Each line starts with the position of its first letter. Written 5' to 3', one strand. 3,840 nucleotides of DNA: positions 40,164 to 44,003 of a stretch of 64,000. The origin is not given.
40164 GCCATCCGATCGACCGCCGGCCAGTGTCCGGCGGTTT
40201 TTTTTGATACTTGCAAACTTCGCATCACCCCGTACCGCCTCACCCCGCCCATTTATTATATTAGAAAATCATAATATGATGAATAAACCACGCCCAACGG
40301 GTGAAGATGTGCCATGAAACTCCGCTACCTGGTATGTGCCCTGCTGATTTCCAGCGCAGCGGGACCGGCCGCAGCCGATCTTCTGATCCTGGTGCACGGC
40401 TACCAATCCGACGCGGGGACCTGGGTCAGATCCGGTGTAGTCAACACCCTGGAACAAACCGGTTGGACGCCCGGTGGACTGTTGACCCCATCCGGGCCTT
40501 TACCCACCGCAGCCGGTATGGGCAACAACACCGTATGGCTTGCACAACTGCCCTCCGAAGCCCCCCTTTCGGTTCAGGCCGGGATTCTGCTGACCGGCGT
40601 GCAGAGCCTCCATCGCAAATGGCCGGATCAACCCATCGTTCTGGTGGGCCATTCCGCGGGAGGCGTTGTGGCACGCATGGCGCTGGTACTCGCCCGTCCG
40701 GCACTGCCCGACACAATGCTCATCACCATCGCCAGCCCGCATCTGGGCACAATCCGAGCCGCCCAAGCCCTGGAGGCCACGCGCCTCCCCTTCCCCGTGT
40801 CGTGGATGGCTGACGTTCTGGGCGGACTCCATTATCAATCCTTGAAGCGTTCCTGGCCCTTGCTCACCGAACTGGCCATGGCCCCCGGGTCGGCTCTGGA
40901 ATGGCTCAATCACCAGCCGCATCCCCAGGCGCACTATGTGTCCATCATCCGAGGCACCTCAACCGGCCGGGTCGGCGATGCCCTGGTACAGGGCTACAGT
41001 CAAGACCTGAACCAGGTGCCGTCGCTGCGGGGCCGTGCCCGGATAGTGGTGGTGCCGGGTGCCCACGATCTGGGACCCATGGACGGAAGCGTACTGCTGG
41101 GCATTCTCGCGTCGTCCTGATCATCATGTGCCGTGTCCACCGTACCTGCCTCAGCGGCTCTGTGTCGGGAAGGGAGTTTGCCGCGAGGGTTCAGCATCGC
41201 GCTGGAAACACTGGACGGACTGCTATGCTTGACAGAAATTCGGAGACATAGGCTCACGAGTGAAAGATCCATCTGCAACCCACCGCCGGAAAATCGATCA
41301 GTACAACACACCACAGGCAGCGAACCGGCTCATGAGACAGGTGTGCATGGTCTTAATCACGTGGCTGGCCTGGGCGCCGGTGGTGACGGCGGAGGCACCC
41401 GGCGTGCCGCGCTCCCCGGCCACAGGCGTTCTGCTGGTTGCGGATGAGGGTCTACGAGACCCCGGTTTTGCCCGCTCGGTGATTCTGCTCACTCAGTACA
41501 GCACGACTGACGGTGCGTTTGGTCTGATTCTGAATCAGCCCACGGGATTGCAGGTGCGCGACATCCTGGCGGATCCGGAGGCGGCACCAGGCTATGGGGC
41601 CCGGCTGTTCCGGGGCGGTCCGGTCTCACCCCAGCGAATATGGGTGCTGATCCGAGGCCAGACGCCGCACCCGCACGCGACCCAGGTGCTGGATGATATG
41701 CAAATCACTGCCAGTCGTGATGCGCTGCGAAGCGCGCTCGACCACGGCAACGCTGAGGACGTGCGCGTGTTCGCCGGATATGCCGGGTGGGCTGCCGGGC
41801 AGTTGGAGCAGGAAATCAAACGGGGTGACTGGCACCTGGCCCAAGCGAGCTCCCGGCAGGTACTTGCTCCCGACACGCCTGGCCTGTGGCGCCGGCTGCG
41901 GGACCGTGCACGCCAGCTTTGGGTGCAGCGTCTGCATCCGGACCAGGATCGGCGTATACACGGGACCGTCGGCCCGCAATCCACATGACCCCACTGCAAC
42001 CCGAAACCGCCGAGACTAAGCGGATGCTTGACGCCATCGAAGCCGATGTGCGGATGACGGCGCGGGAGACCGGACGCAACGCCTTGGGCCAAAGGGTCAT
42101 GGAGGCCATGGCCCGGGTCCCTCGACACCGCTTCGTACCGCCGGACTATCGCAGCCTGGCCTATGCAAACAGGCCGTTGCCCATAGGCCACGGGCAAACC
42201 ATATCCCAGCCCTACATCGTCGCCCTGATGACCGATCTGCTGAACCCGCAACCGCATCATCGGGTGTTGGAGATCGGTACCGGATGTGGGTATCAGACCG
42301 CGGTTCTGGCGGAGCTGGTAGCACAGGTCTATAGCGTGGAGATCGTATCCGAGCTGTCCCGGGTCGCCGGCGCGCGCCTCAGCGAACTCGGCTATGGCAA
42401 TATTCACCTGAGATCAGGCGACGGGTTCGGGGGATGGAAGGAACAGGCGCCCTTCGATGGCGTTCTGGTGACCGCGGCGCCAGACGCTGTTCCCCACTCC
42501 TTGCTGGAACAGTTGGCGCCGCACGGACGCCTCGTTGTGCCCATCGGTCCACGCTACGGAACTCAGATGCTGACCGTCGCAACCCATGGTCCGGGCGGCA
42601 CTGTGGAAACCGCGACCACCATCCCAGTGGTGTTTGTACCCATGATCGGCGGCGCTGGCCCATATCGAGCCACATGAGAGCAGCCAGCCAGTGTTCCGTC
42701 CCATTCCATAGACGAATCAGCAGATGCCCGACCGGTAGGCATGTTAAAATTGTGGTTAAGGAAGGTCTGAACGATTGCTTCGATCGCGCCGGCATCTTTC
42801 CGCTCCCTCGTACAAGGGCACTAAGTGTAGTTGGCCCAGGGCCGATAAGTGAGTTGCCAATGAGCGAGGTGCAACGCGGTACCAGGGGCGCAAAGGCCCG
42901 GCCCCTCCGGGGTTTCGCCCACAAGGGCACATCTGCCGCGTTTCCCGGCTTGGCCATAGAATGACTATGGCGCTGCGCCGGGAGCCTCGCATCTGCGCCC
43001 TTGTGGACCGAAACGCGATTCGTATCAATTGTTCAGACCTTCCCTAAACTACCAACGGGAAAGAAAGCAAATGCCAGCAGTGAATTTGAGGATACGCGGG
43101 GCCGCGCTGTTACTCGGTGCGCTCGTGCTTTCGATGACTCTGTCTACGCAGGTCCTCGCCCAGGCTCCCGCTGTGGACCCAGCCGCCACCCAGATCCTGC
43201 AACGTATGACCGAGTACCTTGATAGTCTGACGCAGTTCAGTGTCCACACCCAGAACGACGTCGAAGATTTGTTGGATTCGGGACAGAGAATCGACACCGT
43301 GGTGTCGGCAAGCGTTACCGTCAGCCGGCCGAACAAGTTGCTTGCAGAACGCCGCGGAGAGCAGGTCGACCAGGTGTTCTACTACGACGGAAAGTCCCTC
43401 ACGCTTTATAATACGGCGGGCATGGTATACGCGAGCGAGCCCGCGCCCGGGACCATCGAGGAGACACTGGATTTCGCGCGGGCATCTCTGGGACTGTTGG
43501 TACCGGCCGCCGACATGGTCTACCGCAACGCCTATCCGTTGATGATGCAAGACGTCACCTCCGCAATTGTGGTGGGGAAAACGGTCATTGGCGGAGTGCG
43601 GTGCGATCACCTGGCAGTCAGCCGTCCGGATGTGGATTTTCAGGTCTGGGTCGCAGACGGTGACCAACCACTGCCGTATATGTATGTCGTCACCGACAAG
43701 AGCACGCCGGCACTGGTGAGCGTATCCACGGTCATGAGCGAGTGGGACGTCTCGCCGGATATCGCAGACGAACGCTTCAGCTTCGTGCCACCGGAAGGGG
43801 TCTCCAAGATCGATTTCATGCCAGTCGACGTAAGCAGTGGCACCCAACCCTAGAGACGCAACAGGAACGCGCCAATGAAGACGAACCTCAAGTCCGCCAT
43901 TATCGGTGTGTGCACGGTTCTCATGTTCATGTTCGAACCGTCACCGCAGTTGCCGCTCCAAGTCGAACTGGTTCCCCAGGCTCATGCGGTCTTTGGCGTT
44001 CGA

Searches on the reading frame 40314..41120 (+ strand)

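Call 33: search_protein_families(library=pfam, proteins=[window:40314-41120:+], max_evalue=0.00001)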
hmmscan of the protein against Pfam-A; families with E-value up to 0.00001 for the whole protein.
window:40314-41120:+ (268 aa): 3 families
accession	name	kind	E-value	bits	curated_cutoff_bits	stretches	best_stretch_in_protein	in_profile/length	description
PF05057.20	DUF676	-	7.2e-08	32.6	20.3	1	105-160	77-141/217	Putative serine esterase (DUF676)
PF07819.20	PGAP1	-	4.3e-07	30.3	24.3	1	104-148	89-134/233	PGAP1-like alpha/beta domain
PF12697.13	Abhydrolase_6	-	9.5e-06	26.9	26.3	0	24-251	1-204/217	Alpha/beta hydrolase family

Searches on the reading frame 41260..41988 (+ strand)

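Call 33: search_protein_families(library=pfam, proteins=[window:41260-41988:+], max_evalue=0.00001)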
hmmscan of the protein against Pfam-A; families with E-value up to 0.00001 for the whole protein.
window:41260-41988:+ (242 aa): 1 family
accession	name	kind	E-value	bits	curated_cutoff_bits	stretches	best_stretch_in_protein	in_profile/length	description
PF02622.21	DUF179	-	7.4e-38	130.4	27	1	64-213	2-152/157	AlgH-like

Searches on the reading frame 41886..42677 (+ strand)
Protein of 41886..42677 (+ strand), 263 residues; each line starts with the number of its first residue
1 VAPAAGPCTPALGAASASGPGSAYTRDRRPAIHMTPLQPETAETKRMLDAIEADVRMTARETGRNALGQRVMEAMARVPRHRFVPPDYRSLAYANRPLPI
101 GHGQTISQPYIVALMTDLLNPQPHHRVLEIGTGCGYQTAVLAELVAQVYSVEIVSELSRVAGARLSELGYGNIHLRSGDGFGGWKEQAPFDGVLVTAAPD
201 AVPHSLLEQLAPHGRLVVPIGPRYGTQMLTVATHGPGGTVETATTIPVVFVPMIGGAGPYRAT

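Call 33: search_protein_families(library=pfam, proteins=[window:41886-42677:+], max_evalue=0.00001)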
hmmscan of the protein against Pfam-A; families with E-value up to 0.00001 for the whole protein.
window:41886-42677:+ (263 aa): 3 families
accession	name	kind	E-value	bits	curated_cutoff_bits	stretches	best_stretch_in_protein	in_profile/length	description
PF01135.25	PCMT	-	1.3e-56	192.1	20.3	1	67-255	17-207/210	Protein-L-isoaspartate(D-aspartate) O-methyltransferase (PCMT)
PF00398.26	RrnaAD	-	7.8e-07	28.9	24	1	116-175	23-80/263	Ribosomal RNA adenine dimethylase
PF13649.12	Methyltransf_25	-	5e-06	27.6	27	0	127-203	1-78/97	Methyltransferase domain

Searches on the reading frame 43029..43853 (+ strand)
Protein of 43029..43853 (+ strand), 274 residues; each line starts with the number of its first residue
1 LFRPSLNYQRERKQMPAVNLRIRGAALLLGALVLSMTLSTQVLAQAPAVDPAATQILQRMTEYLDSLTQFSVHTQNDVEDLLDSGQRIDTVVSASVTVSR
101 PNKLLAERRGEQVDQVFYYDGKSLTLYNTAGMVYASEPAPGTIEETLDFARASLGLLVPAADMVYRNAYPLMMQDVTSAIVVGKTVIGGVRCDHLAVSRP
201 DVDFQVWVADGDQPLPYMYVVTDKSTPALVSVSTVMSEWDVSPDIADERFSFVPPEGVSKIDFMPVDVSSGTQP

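Call 33: search_protein_families(library=pfam, proteins=[window:43029-43853:+], max_evalue=0.00001)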
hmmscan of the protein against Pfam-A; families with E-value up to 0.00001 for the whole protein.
window:43029-43853:+ (274 aa): 1 family
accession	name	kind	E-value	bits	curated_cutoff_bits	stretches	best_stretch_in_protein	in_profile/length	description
PF09865.15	DUF2092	-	3.7e-65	219.7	21.2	1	53-263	1-211/212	Predicted periplasmic protein (DUF2092)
